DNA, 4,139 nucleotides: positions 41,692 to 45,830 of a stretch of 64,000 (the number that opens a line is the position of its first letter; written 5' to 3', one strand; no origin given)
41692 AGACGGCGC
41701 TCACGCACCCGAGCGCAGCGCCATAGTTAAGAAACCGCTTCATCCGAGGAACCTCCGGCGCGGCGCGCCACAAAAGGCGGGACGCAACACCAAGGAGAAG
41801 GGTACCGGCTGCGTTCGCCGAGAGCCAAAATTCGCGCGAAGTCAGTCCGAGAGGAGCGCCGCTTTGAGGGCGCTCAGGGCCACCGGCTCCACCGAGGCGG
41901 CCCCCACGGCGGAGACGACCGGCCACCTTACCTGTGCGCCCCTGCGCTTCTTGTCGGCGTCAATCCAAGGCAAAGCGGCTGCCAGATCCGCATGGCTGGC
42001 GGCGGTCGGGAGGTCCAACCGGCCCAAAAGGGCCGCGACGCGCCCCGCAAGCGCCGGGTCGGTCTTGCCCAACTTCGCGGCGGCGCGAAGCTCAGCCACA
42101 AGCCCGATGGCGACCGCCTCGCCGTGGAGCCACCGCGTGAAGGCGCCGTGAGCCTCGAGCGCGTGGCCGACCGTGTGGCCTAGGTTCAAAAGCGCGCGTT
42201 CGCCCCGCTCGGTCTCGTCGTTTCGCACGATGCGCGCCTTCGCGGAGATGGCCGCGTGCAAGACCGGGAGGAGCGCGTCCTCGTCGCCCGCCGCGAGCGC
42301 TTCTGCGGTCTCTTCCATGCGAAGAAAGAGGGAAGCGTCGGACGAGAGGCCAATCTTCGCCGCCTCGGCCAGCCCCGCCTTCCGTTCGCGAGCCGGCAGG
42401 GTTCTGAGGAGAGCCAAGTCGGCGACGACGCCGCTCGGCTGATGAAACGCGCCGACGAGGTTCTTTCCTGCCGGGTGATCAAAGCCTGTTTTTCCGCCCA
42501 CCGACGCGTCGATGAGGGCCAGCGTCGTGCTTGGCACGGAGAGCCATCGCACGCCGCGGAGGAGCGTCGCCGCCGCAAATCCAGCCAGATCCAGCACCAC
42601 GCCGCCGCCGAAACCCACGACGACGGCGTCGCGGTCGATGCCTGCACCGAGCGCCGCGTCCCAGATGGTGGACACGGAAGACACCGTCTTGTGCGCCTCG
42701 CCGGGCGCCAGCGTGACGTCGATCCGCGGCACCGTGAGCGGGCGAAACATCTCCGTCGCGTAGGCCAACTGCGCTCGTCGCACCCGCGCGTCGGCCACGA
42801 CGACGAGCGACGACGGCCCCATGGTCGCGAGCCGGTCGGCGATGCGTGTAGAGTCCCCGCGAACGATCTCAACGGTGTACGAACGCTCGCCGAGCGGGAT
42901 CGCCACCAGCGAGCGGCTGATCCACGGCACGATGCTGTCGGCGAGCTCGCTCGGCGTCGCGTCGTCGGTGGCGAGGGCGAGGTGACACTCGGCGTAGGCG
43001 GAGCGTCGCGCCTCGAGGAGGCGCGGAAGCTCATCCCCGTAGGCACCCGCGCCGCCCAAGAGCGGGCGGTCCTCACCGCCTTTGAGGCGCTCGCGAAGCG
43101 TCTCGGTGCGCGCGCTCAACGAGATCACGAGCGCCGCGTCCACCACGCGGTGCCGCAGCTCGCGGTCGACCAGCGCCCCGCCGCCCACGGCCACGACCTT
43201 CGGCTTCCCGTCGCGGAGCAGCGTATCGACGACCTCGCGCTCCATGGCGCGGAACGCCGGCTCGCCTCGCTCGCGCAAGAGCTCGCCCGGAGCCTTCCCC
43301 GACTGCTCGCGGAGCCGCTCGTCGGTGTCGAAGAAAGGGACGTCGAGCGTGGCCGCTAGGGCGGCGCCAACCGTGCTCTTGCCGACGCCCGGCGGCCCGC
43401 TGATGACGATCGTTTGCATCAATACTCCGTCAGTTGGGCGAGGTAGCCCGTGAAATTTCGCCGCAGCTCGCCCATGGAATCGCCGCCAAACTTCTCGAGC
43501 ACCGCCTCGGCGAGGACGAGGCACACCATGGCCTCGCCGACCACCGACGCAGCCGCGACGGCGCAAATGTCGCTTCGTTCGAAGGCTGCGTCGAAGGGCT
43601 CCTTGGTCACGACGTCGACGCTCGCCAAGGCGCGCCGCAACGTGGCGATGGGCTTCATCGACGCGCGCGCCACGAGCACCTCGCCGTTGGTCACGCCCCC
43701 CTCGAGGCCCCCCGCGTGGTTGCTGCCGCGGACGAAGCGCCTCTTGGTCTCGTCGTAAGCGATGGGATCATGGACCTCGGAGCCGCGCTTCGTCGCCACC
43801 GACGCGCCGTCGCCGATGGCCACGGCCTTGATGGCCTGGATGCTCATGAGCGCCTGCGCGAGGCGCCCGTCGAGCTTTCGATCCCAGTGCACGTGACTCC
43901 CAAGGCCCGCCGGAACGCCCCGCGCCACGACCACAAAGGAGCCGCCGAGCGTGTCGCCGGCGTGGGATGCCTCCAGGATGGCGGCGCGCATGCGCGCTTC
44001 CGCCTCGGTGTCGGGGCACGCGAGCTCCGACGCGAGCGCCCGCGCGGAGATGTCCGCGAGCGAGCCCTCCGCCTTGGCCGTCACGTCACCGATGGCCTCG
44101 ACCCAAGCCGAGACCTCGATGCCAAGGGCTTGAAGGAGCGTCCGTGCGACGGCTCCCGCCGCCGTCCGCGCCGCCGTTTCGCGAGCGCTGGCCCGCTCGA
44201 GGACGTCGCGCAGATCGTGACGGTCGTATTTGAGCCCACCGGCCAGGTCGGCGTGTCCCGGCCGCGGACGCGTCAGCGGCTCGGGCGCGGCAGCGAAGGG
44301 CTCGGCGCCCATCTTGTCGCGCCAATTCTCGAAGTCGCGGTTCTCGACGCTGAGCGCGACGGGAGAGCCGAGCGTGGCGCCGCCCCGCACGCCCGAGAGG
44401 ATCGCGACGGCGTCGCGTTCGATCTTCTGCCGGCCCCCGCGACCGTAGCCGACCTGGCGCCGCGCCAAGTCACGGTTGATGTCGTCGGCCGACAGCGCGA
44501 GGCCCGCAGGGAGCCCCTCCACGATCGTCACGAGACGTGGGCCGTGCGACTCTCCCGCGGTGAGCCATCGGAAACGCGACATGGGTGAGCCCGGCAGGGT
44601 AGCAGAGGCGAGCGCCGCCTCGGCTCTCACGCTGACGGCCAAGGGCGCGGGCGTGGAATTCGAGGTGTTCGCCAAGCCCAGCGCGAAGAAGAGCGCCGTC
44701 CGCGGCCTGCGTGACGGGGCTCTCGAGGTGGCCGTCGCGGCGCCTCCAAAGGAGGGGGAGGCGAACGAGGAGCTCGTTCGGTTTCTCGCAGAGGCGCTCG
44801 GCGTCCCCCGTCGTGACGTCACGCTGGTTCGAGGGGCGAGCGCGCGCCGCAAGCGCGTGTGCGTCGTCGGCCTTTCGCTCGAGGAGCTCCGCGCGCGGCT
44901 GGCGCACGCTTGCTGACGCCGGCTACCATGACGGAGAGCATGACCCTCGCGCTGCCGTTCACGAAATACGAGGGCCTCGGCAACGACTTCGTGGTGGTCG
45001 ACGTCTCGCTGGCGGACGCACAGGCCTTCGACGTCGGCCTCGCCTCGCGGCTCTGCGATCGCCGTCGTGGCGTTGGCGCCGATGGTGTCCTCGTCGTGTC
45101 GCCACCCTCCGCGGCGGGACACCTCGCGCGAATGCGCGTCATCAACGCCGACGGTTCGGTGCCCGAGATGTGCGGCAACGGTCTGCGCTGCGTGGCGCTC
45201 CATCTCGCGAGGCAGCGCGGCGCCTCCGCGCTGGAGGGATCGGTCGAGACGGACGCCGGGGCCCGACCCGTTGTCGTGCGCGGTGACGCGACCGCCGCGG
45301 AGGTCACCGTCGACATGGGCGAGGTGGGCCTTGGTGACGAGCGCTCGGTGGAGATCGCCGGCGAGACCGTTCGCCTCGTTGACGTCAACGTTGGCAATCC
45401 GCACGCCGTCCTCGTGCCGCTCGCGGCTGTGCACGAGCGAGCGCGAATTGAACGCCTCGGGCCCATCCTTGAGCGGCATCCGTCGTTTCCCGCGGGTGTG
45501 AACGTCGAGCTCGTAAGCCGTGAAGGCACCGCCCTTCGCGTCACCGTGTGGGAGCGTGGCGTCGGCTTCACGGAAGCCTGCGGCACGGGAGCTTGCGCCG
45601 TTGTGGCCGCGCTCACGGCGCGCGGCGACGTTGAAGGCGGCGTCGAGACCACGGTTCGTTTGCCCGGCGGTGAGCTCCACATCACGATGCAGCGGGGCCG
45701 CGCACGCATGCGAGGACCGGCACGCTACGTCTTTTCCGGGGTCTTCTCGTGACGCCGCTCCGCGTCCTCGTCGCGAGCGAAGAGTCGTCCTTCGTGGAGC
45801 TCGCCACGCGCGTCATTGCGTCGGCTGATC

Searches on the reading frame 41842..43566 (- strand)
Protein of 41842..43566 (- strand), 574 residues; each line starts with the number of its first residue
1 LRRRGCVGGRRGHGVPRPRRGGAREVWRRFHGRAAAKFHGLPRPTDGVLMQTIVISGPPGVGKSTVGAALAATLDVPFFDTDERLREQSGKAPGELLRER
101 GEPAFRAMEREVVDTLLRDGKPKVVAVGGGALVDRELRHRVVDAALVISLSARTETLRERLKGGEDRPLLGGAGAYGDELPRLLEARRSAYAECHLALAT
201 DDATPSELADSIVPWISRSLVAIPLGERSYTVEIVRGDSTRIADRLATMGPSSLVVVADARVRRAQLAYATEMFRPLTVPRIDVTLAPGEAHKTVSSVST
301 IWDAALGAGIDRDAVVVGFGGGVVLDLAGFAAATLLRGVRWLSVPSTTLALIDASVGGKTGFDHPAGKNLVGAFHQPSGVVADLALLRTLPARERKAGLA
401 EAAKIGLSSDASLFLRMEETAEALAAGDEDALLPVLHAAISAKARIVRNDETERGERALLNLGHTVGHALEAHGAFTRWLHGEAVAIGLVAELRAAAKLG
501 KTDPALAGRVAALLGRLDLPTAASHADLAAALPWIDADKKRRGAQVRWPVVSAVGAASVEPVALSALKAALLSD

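Call 13: search_protein_families(library=pfam, proteins=[window:41842-43566:-], max_evalue=0.01)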
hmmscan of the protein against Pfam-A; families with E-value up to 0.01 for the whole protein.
window:41842-43566:- (574 aa): 11 families
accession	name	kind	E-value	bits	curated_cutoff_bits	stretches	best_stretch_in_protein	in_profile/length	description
PF01761.26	DHQ_synthase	-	6.1e-41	139.1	24.2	1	284-395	2-113/115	3-dehydroquinate synthase N-terminal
PF24621.2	DHQS_C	-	5.5e-38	130.6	27.6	1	398-540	1-143/144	3-dehydroquinate synthase C-terminal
PF01202.28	SKI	-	2.4e-32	112.7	22.1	1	59-216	1-158/159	Shikimate kinase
PF13685.12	Fe-ADH_2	-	3e-08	34.2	28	1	238-390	6-148/149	Iron-containing alcohol dehydrogenase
PF13238.12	AAA_18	-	3.2e-07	31.3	29.4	1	53-163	1-110/128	AAA domain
PF00465.25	Fe-ADH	-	1.7e-06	28.2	31.3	1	237-336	9-104/168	Iron-containing alcohol dehydrogenase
PF13671.12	AAA_33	-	5.8e-06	27.1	27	1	53-162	2-116/143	AAA domain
PF13207.12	AAA_17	-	6.9e-05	23.6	27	1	57-163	2-121/136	AAA domain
PF00004.35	AAA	-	0.00045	21.1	21.2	1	54-82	2-30/131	ATPase family associated with various cellular activities (AAA)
PF13521.12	AAA_28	-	0.0012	19.6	27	1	53-87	2-34/164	AAA domain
PF02224.24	Cytidylate_kin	-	0.0018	18.5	26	1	53-87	1-35/211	Cytidylate kinase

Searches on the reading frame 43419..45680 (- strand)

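Call 22: search_protein_families(library=pfam, proteins=[window:43419-45680:-], max_evalue=0.00001)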
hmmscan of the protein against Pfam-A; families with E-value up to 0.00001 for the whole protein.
window:43419-45680:- (753 aa): 1 family
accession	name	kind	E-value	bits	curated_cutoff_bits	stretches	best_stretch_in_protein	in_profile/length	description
PF01264.26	Chorismate_synt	-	8.8e-114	380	27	1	370-728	1-327/327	Chorismate synthase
